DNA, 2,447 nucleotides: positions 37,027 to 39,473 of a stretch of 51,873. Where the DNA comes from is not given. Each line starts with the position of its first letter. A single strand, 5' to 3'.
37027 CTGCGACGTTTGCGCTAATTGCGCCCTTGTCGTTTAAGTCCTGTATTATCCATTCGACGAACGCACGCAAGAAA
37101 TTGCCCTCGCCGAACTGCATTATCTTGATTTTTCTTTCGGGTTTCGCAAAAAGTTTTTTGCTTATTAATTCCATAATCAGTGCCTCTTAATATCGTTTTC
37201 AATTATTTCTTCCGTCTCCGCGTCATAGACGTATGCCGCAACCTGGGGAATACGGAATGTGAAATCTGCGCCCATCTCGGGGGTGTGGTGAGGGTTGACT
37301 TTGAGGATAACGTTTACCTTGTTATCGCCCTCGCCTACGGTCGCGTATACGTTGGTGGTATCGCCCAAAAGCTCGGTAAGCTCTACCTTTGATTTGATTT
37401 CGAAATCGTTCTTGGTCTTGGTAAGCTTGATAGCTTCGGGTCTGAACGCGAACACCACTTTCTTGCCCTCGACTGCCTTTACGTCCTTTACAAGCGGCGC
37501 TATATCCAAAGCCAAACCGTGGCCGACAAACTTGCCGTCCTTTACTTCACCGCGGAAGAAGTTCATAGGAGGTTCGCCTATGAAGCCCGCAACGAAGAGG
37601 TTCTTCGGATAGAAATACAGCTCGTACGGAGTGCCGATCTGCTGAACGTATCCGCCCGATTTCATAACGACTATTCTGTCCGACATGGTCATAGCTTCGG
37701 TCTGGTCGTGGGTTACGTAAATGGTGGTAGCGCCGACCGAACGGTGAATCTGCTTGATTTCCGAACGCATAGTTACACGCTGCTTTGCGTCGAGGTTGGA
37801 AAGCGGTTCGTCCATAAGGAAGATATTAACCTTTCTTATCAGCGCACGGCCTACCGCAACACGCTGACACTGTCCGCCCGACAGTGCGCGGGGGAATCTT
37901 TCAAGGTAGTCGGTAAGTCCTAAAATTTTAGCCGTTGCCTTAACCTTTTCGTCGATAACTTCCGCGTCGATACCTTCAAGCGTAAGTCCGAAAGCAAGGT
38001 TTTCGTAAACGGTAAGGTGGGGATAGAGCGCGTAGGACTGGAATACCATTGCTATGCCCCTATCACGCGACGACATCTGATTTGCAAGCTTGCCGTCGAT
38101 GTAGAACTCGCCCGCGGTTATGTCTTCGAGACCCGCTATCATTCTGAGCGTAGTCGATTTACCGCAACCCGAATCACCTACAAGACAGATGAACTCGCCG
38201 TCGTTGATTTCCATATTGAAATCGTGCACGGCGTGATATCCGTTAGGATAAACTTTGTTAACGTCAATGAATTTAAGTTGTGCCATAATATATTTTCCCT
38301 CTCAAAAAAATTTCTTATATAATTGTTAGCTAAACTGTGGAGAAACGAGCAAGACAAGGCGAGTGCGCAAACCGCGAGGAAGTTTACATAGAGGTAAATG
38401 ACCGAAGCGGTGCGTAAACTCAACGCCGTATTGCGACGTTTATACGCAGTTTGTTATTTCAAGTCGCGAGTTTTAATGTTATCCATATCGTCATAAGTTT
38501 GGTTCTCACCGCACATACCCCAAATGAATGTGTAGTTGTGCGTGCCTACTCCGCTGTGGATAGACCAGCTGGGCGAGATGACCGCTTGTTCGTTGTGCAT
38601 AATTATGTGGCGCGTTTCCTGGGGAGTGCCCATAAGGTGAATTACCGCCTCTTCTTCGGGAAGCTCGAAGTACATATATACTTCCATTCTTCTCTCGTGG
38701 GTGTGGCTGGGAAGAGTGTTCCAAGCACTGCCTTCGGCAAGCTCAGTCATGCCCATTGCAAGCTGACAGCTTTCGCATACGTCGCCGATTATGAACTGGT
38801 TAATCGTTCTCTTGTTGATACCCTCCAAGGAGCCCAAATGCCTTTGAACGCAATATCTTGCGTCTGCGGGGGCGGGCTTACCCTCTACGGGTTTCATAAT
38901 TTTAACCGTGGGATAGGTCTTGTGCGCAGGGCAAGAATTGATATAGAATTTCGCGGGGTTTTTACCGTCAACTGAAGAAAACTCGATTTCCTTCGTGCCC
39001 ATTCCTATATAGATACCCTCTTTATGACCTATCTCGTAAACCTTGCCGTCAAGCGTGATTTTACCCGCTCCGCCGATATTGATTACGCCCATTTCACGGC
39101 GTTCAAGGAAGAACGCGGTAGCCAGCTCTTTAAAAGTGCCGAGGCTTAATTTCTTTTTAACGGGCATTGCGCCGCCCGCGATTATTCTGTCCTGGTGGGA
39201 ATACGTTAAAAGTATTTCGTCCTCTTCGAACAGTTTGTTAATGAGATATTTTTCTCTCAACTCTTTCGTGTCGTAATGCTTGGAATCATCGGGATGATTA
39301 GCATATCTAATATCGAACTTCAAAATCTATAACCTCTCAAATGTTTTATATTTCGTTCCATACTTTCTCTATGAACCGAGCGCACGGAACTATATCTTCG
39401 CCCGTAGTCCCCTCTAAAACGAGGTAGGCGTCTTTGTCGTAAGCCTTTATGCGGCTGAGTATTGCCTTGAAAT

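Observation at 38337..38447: Six-copy ~110-nt intergenic element whose three nested helices covary between copies (candidate structured RNA or REP-like element)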

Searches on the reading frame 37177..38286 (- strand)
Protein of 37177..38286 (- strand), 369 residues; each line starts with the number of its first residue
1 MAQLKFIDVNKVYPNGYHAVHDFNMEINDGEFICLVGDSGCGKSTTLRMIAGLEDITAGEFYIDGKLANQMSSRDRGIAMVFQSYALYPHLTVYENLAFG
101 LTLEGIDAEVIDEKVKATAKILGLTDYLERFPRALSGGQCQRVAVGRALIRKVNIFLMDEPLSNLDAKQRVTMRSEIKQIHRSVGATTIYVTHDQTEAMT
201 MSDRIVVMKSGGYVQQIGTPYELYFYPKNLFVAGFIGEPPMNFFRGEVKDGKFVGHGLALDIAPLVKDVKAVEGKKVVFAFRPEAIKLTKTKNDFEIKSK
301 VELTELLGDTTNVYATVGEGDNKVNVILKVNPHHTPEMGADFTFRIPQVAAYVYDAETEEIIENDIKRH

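Call 9: search_protein_families(library=pfam, proteins=[window:37177-38286:-])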
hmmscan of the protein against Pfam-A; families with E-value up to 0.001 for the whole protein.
window:37177-38286:- (369 aa): 4 families
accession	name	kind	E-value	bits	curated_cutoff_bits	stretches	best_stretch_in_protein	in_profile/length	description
PF00005.33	ABC_tran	-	1.3e-30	107.3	25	1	21-162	2-136/137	ABC transporter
PF17912.7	OB_MalK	-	1.5e-06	29.4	27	1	237-286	1-53/53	MalK OB fold domain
PF08402.16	TOBE_2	-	7.6e-05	23.2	21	1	282-348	4-70/76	TOBE domain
PF17850.7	CysA_C_terminal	-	0.00016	22.6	29.7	1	242-287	1-42/43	CysA C-terminal regulatory domain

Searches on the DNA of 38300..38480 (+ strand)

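Call 24: search_rna_families(source=window, start=38300, end=38480, threshold=evalue, max_evalue=10, show_alignments=2)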
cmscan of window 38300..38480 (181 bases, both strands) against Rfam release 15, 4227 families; matches with E-value up to 10: 0.
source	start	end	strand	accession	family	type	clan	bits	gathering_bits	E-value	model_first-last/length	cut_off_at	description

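Call 39: search_dna_similar(query=window:38325-38461:+, collection=plasmids, mode=distant, max_evalue=0.001)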
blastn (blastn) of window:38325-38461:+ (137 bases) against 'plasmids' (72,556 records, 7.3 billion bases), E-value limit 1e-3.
No match.

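Call 40: search_dna_similar(query=window:38325-38461:+, collection=phages, mode=distant, max_evalue=0.001)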
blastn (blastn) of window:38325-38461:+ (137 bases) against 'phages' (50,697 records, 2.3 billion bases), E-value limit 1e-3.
No match.
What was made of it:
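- Tried and rejected: Carriage on plasmids or phages: blastn found nothing (calls 39, 40).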

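Call 81: search_dna_similar(query=window:38325-38461:+, collection=ecoli_genomes, mode=distant, max_evalue=0.001, max_rows=5)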
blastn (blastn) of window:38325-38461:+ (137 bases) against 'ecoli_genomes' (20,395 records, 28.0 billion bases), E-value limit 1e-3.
No match.
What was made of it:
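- On ERIC: blastn found no match in 20,395 E. coli records (call 81).
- Closest known: ERIC / IRU and Correia. Different: There is no sequence similarity: no match in 5,426 E. coli genomes (call 81).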

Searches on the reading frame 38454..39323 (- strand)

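Call 9: search_protein_families(library=pfam, proteins=[window:38454-39323:-])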
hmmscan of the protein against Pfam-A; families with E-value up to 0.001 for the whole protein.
window:38454-39323:- (289 aa): 1 family
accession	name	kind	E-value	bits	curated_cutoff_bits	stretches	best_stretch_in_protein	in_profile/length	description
PF04962.18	KduI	-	8.9e-22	78.1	23.9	1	38-280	13-257/262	KduI/IolB family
